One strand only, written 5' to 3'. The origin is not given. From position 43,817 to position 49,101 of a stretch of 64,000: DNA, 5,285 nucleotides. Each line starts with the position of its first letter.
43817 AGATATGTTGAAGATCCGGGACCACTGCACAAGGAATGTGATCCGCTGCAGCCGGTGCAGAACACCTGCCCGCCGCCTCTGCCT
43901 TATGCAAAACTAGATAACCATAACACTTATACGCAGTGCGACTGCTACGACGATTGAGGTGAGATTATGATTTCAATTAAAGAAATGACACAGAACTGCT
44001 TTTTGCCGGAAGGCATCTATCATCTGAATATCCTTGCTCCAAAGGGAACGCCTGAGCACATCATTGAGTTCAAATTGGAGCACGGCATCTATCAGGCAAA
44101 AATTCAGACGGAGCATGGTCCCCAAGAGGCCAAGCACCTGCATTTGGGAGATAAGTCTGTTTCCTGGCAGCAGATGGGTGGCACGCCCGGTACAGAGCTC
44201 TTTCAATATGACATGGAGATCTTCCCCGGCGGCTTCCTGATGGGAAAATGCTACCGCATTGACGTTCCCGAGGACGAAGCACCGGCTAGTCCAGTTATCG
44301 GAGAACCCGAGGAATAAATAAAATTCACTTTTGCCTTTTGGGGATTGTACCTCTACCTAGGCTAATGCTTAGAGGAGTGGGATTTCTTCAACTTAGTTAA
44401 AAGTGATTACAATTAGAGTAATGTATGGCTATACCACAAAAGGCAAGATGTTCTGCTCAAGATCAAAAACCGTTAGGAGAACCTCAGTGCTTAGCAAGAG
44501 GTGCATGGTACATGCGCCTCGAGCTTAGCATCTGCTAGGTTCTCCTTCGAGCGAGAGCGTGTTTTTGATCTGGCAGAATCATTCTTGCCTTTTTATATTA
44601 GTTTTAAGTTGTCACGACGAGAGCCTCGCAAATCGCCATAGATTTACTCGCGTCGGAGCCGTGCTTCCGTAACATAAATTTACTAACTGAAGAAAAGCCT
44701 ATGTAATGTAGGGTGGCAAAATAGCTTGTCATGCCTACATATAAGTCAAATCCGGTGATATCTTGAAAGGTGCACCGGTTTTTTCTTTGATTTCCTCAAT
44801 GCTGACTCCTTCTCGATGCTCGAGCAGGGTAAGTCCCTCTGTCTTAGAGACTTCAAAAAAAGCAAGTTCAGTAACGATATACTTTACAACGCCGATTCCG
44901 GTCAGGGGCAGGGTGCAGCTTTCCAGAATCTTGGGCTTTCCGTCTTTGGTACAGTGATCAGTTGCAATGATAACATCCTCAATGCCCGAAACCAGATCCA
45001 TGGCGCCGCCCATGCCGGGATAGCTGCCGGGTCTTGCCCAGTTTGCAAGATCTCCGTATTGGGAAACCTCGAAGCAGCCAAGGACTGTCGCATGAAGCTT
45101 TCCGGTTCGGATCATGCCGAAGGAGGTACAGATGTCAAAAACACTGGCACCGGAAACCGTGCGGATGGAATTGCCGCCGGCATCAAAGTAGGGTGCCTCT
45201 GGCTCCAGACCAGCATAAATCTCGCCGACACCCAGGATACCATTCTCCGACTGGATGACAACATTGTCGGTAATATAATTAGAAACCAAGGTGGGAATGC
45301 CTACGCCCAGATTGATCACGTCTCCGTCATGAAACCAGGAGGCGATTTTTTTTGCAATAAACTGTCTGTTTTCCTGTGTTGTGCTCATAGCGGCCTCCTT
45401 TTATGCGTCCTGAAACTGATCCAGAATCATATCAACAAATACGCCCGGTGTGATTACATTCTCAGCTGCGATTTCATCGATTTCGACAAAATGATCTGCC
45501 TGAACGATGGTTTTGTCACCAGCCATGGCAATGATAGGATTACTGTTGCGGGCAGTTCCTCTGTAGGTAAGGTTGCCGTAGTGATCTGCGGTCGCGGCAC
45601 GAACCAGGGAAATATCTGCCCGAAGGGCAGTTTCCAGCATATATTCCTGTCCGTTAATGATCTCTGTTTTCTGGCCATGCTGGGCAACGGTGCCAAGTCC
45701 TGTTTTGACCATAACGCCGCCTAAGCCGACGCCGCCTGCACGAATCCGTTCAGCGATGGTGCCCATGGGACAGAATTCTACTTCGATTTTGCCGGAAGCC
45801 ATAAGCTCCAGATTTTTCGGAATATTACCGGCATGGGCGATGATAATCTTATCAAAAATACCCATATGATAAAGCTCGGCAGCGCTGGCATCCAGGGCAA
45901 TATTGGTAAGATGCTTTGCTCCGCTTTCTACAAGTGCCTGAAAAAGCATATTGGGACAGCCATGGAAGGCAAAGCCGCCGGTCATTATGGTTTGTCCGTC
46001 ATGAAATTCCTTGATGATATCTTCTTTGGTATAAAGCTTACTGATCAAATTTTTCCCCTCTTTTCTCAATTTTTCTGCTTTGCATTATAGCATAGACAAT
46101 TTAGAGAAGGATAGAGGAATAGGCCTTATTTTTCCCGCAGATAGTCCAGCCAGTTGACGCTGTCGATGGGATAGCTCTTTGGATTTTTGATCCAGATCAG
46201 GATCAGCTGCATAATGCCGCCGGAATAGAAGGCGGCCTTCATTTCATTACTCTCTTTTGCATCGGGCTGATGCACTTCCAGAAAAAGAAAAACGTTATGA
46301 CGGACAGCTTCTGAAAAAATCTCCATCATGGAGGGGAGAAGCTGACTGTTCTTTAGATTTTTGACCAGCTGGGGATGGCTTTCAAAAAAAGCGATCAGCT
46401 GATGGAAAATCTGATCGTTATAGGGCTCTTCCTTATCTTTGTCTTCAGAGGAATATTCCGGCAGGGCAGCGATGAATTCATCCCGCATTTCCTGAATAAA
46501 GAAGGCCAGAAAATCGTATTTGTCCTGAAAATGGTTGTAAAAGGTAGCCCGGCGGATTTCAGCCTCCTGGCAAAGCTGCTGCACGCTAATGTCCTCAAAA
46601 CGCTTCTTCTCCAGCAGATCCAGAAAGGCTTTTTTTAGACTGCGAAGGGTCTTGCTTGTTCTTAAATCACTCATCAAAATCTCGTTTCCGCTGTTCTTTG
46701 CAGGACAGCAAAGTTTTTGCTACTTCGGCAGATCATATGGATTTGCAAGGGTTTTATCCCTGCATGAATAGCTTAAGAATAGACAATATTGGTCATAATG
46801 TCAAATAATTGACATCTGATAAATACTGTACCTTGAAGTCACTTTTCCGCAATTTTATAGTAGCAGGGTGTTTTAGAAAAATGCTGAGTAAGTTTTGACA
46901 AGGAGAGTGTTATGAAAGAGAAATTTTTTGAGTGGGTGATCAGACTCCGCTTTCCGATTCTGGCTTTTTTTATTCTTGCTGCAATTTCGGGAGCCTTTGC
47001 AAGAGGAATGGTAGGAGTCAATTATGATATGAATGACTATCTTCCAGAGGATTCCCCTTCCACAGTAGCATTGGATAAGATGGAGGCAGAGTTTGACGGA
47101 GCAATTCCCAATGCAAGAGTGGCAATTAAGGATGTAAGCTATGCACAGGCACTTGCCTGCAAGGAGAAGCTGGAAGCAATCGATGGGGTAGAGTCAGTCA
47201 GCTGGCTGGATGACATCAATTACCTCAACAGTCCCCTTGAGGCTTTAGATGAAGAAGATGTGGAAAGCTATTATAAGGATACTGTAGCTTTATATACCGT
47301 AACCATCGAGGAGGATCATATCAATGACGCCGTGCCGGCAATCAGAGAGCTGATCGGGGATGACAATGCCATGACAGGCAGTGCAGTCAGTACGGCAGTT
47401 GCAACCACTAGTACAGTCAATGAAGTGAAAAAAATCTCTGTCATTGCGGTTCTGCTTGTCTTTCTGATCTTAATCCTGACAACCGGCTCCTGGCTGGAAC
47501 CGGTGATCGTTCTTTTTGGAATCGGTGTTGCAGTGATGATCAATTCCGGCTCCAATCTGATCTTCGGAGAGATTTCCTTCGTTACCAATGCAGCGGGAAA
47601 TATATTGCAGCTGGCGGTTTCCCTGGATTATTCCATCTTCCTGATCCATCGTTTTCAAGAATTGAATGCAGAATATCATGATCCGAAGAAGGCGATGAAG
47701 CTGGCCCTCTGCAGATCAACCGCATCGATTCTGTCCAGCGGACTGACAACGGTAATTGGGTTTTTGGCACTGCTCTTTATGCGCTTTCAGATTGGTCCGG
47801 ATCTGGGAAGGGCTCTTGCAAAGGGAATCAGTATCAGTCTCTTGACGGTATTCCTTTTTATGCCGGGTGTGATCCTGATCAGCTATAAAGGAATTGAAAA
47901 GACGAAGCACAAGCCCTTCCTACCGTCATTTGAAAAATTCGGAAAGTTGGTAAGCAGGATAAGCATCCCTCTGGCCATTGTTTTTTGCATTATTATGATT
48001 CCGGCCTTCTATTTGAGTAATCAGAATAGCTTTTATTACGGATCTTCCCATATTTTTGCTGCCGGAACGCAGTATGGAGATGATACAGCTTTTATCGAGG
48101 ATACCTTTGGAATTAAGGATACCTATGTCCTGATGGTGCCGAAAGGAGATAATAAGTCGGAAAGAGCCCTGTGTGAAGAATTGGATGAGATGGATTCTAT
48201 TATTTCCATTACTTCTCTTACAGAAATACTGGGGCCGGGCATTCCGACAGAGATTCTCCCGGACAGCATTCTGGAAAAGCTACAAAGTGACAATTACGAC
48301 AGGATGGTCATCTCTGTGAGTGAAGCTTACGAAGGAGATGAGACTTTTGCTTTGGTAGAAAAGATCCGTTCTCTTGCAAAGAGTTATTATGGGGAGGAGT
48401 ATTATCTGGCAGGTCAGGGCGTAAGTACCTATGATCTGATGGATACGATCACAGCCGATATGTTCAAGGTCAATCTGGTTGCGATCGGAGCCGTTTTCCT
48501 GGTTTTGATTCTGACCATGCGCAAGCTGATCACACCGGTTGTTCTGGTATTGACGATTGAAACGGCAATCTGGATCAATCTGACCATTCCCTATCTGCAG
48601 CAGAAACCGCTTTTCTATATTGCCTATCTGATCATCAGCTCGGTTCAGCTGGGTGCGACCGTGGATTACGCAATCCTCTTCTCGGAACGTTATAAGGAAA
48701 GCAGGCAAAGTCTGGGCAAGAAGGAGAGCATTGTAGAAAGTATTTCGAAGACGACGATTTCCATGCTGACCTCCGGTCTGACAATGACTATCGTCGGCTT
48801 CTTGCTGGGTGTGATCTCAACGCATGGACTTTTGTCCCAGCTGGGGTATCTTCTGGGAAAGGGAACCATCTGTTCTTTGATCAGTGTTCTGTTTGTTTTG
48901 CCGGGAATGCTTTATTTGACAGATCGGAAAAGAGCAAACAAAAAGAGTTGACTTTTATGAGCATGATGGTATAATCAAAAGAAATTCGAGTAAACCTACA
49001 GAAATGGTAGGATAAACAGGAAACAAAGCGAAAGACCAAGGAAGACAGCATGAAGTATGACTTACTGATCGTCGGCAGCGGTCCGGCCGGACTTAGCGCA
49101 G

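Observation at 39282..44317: LysR - anion permease - three tandem divergent NTF2/SnoaL-like paralogues - 116-aa protein: an uncharacterised putative catabolic system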

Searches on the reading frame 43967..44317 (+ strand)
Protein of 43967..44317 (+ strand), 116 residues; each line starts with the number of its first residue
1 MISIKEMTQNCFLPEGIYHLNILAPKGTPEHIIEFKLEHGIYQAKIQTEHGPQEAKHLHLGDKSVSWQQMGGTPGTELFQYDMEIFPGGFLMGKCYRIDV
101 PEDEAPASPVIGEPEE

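Call 3: search_protein_families(library=pfam, proteins=[window:43967-44317:+], max_evalue=0.1)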
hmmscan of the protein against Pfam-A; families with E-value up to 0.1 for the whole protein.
window:43967-44317:+ (116 aa): 0 families

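Call 4: search_protein_families(library=ncbifam, proteins=[window:43967-44317:+], max_evalue=0.1)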
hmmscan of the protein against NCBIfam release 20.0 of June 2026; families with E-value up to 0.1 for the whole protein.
window:43967-44317:+ (116 aa): 0 families

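Call 8: search_solved_structures(query=window:43967-44317:+, max_evalue=10)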
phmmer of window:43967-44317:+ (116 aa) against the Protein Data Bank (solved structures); distinct sequences matched with E-value up to 10: 0.

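Call 48: find_homologous_proteins(query=window:43967-44314:+, max_evalue=0.01)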
Query window:43967-44314:+ (116 aa): 13 proteins with E <= 0.01 among 16 candidates.
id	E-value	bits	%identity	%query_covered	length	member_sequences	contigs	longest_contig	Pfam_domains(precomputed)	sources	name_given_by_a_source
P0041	6.0e-71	254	100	95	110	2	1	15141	-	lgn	-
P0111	1.5e-62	227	84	100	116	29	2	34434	-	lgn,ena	-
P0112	1.1e-51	192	73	98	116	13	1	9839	-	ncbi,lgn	-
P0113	7.9e-51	189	72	98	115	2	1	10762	-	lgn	-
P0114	1.7e-49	185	74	100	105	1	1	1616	-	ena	-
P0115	4.2e-47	177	67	99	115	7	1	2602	-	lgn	-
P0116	9.9e-47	176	67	99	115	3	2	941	-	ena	-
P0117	2.1e-45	172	66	100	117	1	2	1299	-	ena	-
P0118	2.6e-44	168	61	99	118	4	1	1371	-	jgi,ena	jgi:hypothetical protein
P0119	6.2e-42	161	61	97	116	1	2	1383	-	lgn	-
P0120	8.8e-35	138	52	97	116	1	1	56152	-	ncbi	-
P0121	7.5e-31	125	66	69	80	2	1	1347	-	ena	-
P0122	4.6e-8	51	87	27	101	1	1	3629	-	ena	-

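Call 66: predict_structure(alignment_id=A5)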
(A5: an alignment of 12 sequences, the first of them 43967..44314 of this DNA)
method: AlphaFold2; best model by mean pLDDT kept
length: 116 residues; sequences in the alignment: 12
mean_pLDDT: 86.0   pTM: 0.80
mean pLDDT of the five models: 86.0, 85.1, 84.5, 83.4, 83.2
residues with pLDDT >= 90: 61; 70-90: 39; 50-70: 12; < 50: 4
segments of 3 or more residues with pLDDT < 50: none
pLDDT, mean of each block of 10 residues (from residue 1): 51 86 88 91 90 91 92 79 92 94 89 91
secondary structure, 60 per line:
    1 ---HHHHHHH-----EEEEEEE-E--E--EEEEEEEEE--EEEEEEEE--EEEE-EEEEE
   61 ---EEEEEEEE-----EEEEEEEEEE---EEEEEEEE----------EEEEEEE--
elements in order: H4-10 E16-22 E30-38 E41-48 E51-54 E56-60 E64-71 E77-86 E90-97 E108-114

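Call 68: fold_search(model_id=the predicted structure, library=pdb)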
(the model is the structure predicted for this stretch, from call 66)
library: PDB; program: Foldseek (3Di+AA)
matches with E <= 10: 975; with E <= 0.001: 0
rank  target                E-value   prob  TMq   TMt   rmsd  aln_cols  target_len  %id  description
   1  1jju_A                3.0e-03  1.00  0.63  0.17   3.5       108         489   14  Structure of a Quinohemoprotein Amine Dehydrogenase with a Unique Redox Cofactor and Highly Unusual Crosslinking (released 2001-12-12)
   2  7ry5_AAA              6.7e-03  1.00  0.46  0.40   6.1       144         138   10  Cellular Retinoic Acid Binding Protein II with Bound Inhibitor 4-[6-({4-[(fluorosulfonyl)oxy]phenyl}ethynyl)-4,4-dim (released 2021-12-15)
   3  8ah9                  1.0e-02  1.00  0.55  0.55   4.7       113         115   18  De novo retro-aldolase RAbetaB-16.1 (released 2023-08-16)
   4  6hkr                  1.7e-02  1.00  0.45  0.40   6.1       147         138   12  Human Cellular Retinoic Acid Binding Protein II (CRABPII) with bound synthetic retinoid DC271. (released 2018-11-28)
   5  3d95_A                1.9e-02  1.00  0.47  0.41   6.0       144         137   12  Crystal Structure of the R132K:Y134F:R111L:L121E:T54V Mutant of Apo-Cellular Retinoic Acid Binding Protein Type II at  (released 2008-07-22)
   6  7ry5_BBB              1.9e-02  1.00  0.48  0.41   6.2       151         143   11  Cellular Retinoic Acid Binding Protein II with Bound Inhibitor 4-[6-({4-[(fluorosulfonyl)oxy]phenyl}ethynyl)-4,4-dim (released 2021-12-15)
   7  2fs6_A                2.0e-02  1.00  0.45  0.40   5.8       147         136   13  Crystal Structure of Apo-Cellular Retinoic Acid Binding Protein Type II At 1.35 Angstroms Resolution (released 2006-09-19)
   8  2rh7_B                2.9e-02  0.47  0.27  0.17  13.4       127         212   16  Crystal Structures of the Luciferase and Green Fluorescent Protein from Renilla Reniformis (released 2007-10-23)
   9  7n35_B                3.4e-02  1.00  0.60  0.66   3.6       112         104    7  Structure of Yersinia aleksiciae Cap15 cyclic dinucleotide receptor, crystal form 2 (released 2021-11-17)
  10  1jmx_A                3.4e-02  1.00  0.61  0.17   4.6       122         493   12  crystal structure of a quinohemoprotein amine dehydrogenase from pseudomonas putida (released 2002-01-16)
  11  7sns_C                3.4e-02  0.99  0.46  0.33  16.7       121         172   12  1.55A Resolution Structure of NanoLuc Luciferase (released 2022-11-16)
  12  6czg_A                3.6e-02  1.00  0.61  0.62   3.7       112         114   12  Structure of a redesigned beta barrel, b11L5F_LGL (released 2018-09-19)
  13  4qgw_A                3.6e-02  0.99  0.43  0.38   5.9       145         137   13  Crystal structure of the R132K:R111L:L121D mutant of Cellular Retinoic Acid Binding ProteinII complexed with a synthet (released 2015-01-28)
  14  4qgv_A                4.0e-02  0.99  0.46  0.40   6.2       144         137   11  Crystal structure of the R132K:R111L mutant of Cellular Retinoic Acid Binding ProteinII complexed with a synthetic lig (released 2015-01-28)
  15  6mor                  4.2e-02  0.99  0.43  0.38   5.8       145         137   12  Crystal Structure of the All-Trans Retinal-Bound R111K:Y134F:T54V:R132Q:P39Y:R59Y:L121Y Mutant of Human Cellular Retinoi (released 2019-01-09)
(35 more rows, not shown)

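Call 93: find_encoding_contigs(protein=P0120, flank=7000, max_places=2)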
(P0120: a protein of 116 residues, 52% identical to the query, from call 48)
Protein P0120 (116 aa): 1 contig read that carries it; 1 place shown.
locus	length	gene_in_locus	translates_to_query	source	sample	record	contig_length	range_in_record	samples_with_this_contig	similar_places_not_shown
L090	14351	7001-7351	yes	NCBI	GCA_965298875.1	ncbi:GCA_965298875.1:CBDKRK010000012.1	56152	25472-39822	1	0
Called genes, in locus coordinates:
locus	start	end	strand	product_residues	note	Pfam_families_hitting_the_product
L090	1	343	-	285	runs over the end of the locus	PF00106:adh_short, PF08659:KR (faint), PF13561:adh_short_C2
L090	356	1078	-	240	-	-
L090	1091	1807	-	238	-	PF13577:SnoaL_4 (weak)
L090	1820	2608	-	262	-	PF13577:SnoaL_4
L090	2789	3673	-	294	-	PF00126:HTH_1, PF03466:LysR_substrate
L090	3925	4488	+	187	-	PF04290:DctQ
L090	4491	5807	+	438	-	PF06808:DctM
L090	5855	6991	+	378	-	PF03480:DctP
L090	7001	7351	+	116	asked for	-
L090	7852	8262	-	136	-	PF19553:DUF6076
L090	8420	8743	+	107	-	-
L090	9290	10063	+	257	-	PF00497:SBP_bac_3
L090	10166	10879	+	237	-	PF00528:BPD_transp_1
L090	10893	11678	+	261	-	PF02463:SMC_N (weak), PF00005:ABC_tran, PF13304:AAA_21 (weak)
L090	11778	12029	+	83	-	PF03840:SecG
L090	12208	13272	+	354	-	PF08220:HTH_DeoR (weak), PF01628:HrcA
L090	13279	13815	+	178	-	PF01025:GrpE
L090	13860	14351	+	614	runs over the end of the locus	PF00012:HSP70, PF06723:MreB_Mbl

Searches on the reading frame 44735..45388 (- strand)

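Call 3: search_protein_families(library=pfam, proteins=[window:44735-45388:-], max_evalue=0.1)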
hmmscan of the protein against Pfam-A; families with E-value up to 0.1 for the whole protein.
window:44735-45388:- (217 aa): 1 family
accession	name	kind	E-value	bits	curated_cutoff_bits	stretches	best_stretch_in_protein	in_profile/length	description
PF01144.29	CoA_trans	-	2.5e-31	109.2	23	1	11-202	4-216/217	Coenzyme A transferase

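Call 4: search_protein_families(library=ncbifam, proteins=[window:44735-45388:-], max_evalue=0.1)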
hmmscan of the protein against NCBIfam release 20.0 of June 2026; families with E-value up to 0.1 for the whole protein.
window:44735-45388:- (217 aa): 2 families
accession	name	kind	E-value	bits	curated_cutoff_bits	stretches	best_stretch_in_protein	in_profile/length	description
TIGR02428.1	pcaJ_scoB_fam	subfamily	4.2e-73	245.1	243.55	1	7-210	2-207/207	3-oxoacid CoA-transferase subunit B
NF052271.1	Staph_FadX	equivalog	4.9e-06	25.4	750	1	6-143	276-406/523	fatty acid degradation protein FadX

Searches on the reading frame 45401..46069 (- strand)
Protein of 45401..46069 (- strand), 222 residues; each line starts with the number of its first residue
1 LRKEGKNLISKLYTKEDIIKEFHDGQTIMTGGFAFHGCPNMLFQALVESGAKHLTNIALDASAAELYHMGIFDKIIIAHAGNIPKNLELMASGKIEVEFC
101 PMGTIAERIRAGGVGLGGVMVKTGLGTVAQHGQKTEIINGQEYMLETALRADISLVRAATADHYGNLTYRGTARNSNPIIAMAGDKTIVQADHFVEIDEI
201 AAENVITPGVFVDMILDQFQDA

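Call 3: search_protein_families(library=pfam, proteins=[window:45401-46069:-], max_evalue=0.1)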
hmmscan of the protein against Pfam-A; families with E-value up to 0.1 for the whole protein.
window:45401-46069:- (222 aa): 2 families
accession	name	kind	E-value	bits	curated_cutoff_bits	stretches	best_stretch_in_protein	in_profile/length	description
PF01144.29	CoA_trans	-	2.5e-43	148.4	23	1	18-216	7-215/217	Coenzyme A transferase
PF01081.25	Aldolase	-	0.096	12.6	27.8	0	173-214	54-93/196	KDPG and KHG aldolase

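Call 4: search_protein_families(library=ncbifam, proteins=[window:45401-46069:-], max_evalue=0.1)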
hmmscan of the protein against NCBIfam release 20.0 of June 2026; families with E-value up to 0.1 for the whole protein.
window:45401-46069:- (222 aa): 3 families
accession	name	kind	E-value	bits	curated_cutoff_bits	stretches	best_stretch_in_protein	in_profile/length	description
NF007394.0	PRK09920.1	equivalog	6.7e-60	202.4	315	1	10-216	3-214/219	acetate CoA-transferase subunit alpha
TIGR02429.1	pcaI_scoA_fam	subfamily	3.5e-56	190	128.5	1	14-216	8-217/222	3-oxoacid CoA-transferase subunit A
NF052271.1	Staph_FadX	equivalog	4.5e-07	28.9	750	1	58-216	62-239/523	fatty acid degradation protein FadX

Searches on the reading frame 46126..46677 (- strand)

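Call 3: search_protein_families(library=pfam, proteins=[window:46126-46677:-], max_evalue=0.1)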
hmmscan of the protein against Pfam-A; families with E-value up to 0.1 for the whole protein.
window:46126-46677:- (183 aa): 5 families
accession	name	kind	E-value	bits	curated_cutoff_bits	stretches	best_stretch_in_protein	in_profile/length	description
PF14278.11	TetR_C_8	-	6.5e-06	26.6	26.1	1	89-170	5-89/103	Transcriptional regulator C-terminal region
PF00440.29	TetR_N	-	4.8e-05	23.5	24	1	20-57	7-44/47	Bacterial regulatory proteins, tetR family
PF13022.12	HTH_Tnp_1_2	-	0.00015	22.3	27.9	1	11-70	8-65/122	Helix-turn-helix of insertion element transposase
PF02671.26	PAH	-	0.022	14.9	21.3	0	66-106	4-39/45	Paired amphipathic helix repeat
PF14357.11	DUF4404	-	0.063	14.4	27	0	70-110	35-73/83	Domain of unknown function (DUF4404)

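Call 4: search_protein_families(library=ncbifam, proteins=[window:46126-46677:-], max_evalue=0.1)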
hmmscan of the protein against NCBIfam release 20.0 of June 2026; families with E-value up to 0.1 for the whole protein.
window:46126-46677:- (183 aa): 15 families
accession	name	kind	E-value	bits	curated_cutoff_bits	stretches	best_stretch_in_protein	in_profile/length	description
TIGR02366.1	DHAK_reg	equivalog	1.6e-15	57.6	129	1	14-162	8-152/176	dihydroxyacetone kinase transcriptional activator DhaS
NF051852.1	efflux_TF_MtrR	exception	2.9e-06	27.2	280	1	8-99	9-97/205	multidrug efflux system transcriptional repressor MtrR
NF008402.0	PRK11202.1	equivalog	4.7e-05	23.2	151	1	8-53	10-56/211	HTH-type transcriptional repressor FabR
NF037937.1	septum_RefZ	equivalog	0.00014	21.8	180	1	16-131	6-124/195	forespore capture DNA-binding protein RefZ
TIGR03968.1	mycofact_TetR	equivalog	0.00046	19.8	224.9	1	7-57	7-57/190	mycofactocin system transcriptional regulator MftR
NF007015.0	PRK09480.1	equivalog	0.00087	18.9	120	1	16-110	17-110/197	nucleoid occlusion factor SlmA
NF051457.1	acryl_TF_AcuR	equivalog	0.0042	16.4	247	1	9-80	17-88/204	acrylate utilization transcriptional regulator AcuR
NF053516.1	TranRepPrsAVib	equivalog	0.0043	16.9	300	1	19-95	16-92/208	TetR family transcriptional repressor PsrA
NF010319.1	PRK13756.1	equivalog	0.0059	16.5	265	1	17-64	10-57/199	tetracycline resistance transcriptional repressor TetR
NF053878.1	FATransRegFadRBac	equivalog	0.0072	16.1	200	1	19-91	13-85/190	fatty acid metabolism transcriptional regulator FadR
TIGR03384.1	betaine_BetI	equivalog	0.0078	15.9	201.3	1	12-83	11-82/189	choline-binding transcriptional repressor BetI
NF041196.1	ScbR_bind_reg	equivalog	0.015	15.5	150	1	6-79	3-76/191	ScbR family autoregulator-binding transcription factor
NF007949.0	PRK10668.1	equivalog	0.024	14.1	271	1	17-76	19-78/216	multidrug efflux transporter transcriptional repressor AcrR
NF001978.0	PRK00767.1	equivalog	0.027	14.3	118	1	13-81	13-81/197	transcriptional regulator BetI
NF000040.3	Tn10_TetC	equivalog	0.06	13.5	425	0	10-59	14-63/197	tetracyline resistance-associated transcriptional repressor TetC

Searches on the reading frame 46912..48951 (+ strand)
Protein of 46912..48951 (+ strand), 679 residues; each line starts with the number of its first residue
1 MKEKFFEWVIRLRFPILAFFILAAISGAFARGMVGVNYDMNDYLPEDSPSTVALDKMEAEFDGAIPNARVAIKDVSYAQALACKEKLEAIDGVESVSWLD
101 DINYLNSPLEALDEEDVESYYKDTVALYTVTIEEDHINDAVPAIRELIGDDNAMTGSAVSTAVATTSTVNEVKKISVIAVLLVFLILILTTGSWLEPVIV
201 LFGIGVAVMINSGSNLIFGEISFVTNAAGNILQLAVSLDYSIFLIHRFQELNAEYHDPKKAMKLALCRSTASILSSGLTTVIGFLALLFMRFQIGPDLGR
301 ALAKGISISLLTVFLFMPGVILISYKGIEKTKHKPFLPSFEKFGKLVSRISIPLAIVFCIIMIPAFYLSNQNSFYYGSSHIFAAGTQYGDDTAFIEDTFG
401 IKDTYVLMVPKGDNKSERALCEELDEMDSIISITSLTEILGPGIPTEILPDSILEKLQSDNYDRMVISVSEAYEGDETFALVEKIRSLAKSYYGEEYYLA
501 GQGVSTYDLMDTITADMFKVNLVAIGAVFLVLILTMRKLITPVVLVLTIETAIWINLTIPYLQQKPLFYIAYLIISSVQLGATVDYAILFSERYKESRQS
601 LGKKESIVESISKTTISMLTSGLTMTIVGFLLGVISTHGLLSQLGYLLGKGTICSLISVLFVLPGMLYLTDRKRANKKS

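Call 70: search_protein_families(library=pfam, proteins=[window:46912-48951:+], max_evalue=0.00001)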
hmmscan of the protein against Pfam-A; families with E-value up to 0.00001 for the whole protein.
window:46912-48951:+ (679 aa): 2 families
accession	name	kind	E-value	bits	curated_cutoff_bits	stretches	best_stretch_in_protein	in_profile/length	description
PF03176.21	MMPL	-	1.6e-49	169.1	20.5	2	43-323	2-301/333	MMPL family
PF00873.25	ACR_tran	-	3.5e-06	25.5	28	1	162-306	854-998/1021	AcrB/AcrD/AcrF family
